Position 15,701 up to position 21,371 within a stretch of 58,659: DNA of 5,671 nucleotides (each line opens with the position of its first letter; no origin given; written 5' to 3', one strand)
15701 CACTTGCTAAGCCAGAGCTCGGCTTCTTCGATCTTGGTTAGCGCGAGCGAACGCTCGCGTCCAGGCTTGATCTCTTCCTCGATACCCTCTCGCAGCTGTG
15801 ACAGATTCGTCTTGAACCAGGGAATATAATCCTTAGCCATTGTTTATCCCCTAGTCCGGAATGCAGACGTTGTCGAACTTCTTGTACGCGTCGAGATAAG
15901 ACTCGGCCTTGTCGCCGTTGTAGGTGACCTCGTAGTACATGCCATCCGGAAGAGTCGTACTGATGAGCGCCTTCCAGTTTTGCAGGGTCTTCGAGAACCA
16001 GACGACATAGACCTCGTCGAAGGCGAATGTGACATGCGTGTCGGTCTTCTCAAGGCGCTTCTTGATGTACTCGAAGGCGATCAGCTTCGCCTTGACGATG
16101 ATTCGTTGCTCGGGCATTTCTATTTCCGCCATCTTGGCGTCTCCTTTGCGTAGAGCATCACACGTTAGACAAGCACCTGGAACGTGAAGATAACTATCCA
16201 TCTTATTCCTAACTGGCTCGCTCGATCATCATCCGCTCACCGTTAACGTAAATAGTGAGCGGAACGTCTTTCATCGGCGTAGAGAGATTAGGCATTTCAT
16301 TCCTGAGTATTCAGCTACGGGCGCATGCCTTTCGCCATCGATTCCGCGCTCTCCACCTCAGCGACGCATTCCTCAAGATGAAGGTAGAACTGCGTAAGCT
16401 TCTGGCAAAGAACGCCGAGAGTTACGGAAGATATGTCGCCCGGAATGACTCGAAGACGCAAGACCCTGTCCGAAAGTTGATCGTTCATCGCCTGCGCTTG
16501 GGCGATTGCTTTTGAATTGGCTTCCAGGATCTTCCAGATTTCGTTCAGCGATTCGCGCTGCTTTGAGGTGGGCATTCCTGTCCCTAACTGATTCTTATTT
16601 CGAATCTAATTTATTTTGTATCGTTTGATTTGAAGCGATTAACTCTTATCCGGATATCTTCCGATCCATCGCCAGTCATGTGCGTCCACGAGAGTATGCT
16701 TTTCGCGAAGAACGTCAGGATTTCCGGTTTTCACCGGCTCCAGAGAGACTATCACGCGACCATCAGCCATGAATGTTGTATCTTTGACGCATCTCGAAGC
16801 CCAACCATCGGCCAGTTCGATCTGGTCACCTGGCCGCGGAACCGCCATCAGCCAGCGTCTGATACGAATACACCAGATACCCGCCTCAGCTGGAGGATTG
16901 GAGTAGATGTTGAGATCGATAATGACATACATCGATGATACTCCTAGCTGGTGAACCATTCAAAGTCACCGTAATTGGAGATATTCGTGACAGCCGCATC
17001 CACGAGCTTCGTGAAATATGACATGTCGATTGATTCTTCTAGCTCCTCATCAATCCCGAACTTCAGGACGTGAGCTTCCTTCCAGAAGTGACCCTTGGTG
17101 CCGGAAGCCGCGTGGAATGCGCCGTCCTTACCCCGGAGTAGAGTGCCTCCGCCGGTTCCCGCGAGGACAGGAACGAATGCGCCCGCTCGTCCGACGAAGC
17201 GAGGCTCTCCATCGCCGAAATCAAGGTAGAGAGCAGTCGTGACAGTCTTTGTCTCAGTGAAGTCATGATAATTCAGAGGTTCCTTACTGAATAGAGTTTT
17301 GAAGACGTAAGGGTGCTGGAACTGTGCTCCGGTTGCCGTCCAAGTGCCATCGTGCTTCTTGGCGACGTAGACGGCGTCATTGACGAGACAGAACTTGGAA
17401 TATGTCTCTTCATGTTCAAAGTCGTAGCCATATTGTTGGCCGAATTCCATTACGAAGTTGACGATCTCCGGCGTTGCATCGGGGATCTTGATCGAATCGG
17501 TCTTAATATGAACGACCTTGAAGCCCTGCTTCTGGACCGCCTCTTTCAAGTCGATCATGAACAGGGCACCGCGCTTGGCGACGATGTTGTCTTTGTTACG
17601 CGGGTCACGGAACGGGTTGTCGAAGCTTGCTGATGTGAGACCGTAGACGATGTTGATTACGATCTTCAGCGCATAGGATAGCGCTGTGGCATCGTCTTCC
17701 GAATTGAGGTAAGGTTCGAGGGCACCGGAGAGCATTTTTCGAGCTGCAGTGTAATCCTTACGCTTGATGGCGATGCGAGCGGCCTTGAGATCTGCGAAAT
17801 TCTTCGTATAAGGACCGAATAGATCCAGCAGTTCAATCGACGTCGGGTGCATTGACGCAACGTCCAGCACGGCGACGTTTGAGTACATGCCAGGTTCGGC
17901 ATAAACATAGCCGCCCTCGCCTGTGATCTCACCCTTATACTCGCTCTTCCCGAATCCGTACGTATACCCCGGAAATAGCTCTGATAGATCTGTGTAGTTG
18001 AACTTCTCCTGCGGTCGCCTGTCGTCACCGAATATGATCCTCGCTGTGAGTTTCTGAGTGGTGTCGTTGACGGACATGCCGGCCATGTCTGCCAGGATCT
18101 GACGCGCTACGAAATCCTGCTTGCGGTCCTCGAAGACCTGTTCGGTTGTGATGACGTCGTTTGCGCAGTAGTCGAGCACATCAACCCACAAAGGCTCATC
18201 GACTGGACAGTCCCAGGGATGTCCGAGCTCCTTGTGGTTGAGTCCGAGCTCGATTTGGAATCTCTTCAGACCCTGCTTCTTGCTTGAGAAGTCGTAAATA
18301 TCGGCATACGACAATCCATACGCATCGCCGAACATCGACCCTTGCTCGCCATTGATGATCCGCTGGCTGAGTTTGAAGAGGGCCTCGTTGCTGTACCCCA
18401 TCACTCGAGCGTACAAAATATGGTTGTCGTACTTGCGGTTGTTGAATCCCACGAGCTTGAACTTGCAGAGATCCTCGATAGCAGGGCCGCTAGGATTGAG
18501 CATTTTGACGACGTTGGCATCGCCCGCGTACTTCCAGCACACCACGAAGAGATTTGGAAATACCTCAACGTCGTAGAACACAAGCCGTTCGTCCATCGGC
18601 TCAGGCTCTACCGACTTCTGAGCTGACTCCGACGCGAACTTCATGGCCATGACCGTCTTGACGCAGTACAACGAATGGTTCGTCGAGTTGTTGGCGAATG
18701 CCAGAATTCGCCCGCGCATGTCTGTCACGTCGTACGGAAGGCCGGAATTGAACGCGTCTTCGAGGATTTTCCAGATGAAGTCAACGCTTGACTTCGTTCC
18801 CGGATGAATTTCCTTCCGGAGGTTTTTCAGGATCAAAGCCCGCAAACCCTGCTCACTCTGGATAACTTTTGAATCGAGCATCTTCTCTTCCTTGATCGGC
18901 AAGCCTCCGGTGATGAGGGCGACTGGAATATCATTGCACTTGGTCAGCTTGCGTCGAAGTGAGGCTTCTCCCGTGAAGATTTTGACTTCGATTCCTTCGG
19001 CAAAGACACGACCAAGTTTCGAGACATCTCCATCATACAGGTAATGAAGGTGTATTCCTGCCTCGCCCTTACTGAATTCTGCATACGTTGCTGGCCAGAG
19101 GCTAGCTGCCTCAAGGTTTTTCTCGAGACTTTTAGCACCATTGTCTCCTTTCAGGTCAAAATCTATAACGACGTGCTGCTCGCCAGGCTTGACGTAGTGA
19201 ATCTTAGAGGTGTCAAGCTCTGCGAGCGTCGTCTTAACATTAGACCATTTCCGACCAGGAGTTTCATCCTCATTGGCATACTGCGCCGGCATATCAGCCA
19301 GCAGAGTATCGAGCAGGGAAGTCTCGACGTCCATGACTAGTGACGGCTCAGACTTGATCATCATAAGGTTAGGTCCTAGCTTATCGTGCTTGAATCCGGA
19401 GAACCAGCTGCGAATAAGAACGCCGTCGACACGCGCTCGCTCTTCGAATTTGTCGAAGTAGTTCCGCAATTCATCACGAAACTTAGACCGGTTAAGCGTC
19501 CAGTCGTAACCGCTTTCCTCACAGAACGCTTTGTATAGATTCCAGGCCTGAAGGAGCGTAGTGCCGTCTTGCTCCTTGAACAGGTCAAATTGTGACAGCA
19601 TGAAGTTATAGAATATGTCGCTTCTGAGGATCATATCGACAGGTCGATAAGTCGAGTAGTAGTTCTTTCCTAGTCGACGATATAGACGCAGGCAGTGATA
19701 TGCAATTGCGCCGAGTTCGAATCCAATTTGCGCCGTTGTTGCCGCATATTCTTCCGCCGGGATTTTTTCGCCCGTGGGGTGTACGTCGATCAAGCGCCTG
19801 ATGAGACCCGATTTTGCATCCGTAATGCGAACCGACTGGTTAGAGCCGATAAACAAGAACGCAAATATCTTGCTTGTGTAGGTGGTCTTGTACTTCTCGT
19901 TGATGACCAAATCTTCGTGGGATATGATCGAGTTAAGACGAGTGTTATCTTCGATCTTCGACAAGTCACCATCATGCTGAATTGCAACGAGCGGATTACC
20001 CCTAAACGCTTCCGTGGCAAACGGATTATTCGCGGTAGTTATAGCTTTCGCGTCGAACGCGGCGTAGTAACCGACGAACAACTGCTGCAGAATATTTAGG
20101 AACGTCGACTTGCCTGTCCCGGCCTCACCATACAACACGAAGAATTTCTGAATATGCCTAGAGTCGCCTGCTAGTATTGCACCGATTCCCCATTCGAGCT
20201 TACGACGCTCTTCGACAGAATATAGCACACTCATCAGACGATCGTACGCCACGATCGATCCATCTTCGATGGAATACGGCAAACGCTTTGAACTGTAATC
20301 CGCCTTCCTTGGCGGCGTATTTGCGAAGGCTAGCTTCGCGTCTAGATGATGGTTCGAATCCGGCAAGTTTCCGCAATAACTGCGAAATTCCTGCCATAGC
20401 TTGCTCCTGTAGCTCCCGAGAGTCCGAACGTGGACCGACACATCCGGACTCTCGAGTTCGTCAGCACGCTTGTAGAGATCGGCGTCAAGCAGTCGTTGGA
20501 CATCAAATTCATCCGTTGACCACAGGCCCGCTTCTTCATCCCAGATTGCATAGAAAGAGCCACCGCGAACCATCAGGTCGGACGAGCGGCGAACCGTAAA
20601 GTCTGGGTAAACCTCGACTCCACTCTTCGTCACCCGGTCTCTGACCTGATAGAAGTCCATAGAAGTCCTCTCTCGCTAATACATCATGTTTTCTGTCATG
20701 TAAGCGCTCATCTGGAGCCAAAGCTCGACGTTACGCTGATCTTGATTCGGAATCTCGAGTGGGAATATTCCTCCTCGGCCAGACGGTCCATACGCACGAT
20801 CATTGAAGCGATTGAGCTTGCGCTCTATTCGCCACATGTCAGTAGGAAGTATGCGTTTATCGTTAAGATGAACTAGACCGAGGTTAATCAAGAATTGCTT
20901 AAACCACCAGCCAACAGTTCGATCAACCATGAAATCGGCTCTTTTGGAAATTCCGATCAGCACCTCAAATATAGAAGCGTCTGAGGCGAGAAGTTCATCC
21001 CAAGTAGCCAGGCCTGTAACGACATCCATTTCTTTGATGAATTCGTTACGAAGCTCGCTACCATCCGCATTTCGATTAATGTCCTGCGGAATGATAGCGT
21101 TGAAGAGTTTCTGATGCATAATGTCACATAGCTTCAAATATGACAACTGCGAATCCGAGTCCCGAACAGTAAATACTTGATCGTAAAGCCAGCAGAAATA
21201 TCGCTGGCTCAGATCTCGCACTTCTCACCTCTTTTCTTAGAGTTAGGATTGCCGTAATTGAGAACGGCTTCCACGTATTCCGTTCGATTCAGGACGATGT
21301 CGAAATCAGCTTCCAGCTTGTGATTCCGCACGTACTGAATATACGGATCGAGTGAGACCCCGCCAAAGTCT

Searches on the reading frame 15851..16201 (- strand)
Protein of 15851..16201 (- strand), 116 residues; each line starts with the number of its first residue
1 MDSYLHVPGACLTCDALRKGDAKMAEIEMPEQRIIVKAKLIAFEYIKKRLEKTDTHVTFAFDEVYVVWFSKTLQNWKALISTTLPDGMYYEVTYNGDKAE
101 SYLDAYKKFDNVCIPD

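Call 23: search_protein_families(library=phrogs, proteins=[window:15851-16201:-], max_evalue=0.0001)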
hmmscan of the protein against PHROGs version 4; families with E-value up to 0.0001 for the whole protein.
window:15851-16201:- (116 aa): 2 families
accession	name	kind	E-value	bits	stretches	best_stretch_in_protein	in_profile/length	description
phrog_918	-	unknown function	8.8e-36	123.9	1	23-115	28-117/126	-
phrog_19392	-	unknown function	3.5e-18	67.1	1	27-113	174-256/259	-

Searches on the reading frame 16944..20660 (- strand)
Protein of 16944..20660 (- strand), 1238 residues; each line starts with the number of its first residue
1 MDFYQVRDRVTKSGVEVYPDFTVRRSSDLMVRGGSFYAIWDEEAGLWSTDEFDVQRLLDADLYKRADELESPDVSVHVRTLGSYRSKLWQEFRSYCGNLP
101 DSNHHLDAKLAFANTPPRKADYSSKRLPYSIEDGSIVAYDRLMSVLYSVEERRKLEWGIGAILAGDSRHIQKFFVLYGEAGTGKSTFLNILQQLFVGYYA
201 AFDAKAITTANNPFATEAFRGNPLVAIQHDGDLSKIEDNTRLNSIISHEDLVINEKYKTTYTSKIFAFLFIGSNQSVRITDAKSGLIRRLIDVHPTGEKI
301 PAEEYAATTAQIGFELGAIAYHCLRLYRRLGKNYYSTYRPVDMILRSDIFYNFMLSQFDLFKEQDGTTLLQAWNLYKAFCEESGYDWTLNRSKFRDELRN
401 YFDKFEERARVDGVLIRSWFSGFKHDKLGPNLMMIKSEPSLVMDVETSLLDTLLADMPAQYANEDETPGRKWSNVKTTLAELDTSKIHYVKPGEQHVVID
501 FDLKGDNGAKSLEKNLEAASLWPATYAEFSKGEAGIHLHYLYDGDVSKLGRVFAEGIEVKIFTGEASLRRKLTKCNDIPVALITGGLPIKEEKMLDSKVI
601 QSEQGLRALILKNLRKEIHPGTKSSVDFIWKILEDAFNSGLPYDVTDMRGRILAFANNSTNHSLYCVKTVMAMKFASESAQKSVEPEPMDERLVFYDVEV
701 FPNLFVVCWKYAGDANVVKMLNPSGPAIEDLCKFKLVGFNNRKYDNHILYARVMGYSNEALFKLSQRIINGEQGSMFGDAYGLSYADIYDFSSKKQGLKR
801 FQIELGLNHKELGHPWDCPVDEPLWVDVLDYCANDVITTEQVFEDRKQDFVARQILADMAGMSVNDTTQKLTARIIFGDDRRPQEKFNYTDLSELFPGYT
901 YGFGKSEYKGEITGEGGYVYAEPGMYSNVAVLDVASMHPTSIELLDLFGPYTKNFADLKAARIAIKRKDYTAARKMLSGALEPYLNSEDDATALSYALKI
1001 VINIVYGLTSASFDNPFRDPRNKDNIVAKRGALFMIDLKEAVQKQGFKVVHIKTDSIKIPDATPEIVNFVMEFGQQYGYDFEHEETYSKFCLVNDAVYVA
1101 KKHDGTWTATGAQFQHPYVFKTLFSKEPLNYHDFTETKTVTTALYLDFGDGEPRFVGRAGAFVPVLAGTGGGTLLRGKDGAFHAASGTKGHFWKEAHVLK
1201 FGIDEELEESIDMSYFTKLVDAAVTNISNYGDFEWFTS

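Call 22: search_protein_families(library=phrogs, proteins=[window:16944-20660:-], max_evalue=0.0001)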
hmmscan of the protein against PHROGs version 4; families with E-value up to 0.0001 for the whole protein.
window:16944-20660:- (1238 aa): 9 families
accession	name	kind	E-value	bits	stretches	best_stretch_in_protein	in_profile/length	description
phrog_4210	-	DNA, RNA and nucleotide metabolism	0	1911.8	1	1-1237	1-1285/1304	DNA polymerase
phrog_1252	-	DNA, RNA and nucleotide metabolism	1.2e-43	150.6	2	667-881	29-260/663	DNA polymerase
phrog_1829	-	DNA, RNA and nucleotide metabolism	3.3e-20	72.8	1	155-407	489-742/772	DNA primase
phrog_864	-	DNA, RNA and nucleotide metabolism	7.1e-19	68.8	1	159-414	354-615/1064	DNA primase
phrog_7601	-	unknown function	5e-17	63.2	1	168-402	17-254/289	-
phrog_1156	-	DNA, RNA and nucleotide metabolism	2.9e-13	50.3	1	148-319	535-712/855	DNA primase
phrog_6088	-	DNA, RNA and nucleotide metabolism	7.9e-11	42.1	1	160-412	496-754/772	DNA primase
phrog_1139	-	DNA, RNA and nucleotide metabolism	5.7e-07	28.9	1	155-298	525-676/895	DNA primase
phrog_2249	-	DNA, RNA and nucleotide metabolism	2.9e-06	27.3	1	174-312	529-660/802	DNA primase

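Call 45: search_protein_families(library=pfam, proteins=[window:16944-20660:-], max_evalue=0.01)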
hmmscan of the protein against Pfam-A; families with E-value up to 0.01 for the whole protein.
window:16944-20660:- (1238 aa): 2 families
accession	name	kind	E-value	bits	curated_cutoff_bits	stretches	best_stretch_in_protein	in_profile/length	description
PF19263.5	DUF5906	-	1.5e-13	51.8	27.6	1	176-289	1-114/114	Family of unknown function (DUF5906)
PF03288.22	Pox_D5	-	3.8e-05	24.5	21.4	1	365-416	20-72/86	Poxvirus D5 protein-like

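Call 79: search_solved_structures(query=window:16944-20660:-, max_evalue=0.01)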
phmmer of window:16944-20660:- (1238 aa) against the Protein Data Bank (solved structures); distinct sequences matched with E-value up to 0.01: 2.
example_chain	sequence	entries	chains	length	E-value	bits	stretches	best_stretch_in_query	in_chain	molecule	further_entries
3k57_A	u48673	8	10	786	8.7e-05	23.7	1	914-1057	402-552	DNA polymerase II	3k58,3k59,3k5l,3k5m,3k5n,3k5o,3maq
1q8i_A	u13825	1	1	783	0.00011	23.4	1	914-1057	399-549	DNA polymerase II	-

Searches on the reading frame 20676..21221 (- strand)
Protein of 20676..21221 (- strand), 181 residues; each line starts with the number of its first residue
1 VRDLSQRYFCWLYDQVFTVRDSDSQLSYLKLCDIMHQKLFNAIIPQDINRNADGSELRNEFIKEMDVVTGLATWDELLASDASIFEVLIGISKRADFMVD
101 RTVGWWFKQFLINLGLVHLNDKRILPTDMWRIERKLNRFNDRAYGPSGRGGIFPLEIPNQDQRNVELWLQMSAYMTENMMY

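Call 22: search_protein_families(library=phrogs, proteins=[window:20676-21221:-], max_evalue=0.0001)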
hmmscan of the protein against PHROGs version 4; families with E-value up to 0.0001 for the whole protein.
window:20676-21221:- (181 aa): 1 family
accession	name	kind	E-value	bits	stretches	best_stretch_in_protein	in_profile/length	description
phrog_4678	-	unknown function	9.7e-47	160.1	1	3-179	5-178/181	-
